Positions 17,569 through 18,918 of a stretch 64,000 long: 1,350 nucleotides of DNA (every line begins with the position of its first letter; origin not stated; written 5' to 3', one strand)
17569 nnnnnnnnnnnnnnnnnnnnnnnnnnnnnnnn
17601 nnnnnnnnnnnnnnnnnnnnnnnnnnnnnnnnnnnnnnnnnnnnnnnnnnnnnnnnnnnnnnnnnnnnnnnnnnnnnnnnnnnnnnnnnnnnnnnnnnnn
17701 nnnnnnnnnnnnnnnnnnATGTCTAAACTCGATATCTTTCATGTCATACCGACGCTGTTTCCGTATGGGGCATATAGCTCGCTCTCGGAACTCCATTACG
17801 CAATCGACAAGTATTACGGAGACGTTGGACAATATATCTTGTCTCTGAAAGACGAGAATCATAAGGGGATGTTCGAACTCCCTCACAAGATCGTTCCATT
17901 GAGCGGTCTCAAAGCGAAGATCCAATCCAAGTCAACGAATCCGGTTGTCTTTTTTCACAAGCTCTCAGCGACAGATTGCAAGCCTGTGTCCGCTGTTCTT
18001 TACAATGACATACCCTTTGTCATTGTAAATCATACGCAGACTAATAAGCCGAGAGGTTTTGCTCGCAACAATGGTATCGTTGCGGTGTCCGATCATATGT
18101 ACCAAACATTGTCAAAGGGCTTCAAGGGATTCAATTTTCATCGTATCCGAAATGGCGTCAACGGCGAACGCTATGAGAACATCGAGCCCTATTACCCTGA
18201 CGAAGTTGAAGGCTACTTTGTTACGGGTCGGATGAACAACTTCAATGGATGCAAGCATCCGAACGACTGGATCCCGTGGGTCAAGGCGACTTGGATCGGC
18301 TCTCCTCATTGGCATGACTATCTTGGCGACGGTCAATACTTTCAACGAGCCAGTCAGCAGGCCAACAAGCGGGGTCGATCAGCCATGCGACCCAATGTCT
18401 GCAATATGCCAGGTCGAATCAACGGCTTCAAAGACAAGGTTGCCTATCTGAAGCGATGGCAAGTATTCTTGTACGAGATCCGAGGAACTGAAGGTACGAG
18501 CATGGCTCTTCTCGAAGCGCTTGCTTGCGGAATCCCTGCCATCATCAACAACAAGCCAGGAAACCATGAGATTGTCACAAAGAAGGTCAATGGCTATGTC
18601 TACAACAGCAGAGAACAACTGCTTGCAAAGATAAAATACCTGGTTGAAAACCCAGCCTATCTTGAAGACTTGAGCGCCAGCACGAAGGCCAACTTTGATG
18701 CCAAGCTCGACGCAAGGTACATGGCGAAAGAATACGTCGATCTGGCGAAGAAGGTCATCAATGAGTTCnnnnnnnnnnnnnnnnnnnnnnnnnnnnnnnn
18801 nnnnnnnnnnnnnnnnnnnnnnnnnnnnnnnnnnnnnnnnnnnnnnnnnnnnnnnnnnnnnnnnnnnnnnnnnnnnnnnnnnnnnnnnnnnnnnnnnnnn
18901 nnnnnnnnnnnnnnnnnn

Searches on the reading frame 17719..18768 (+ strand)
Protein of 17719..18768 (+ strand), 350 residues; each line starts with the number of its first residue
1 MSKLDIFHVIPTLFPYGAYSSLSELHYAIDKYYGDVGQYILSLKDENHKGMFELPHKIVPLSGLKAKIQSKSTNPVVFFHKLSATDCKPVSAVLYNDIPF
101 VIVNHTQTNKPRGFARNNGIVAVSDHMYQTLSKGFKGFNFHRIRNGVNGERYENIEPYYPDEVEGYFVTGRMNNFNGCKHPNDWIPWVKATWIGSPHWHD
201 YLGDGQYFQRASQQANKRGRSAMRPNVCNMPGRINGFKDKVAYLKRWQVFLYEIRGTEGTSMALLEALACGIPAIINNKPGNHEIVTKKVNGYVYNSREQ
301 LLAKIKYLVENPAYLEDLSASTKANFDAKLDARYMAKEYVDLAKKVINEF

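Call 16: search_protein_families(library=pfam, proteins=[window:17719-18768:+], max_evalue=0.001)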
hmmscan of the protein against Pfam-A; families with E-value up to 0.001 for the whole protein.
window:17719-18768:+ (350 aa): 3 families
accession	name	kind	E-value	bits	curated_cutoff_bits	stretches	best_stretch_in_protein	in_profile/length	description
PF00534.26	Glycos_transf_1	-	8.6e-16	58.4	26.4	1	203-322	54-169/172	Glycosyl transferases group 1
PF13692.12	Glyco_trans_1_4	-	5.7e-12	46.5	27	1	221-311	55-142/142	Glycosyl transferases group 1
PF13524.12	Glyco_trans_1_2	-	3.2e-07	30.8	25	1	257-339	60-142/144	Glycosyl transferase-like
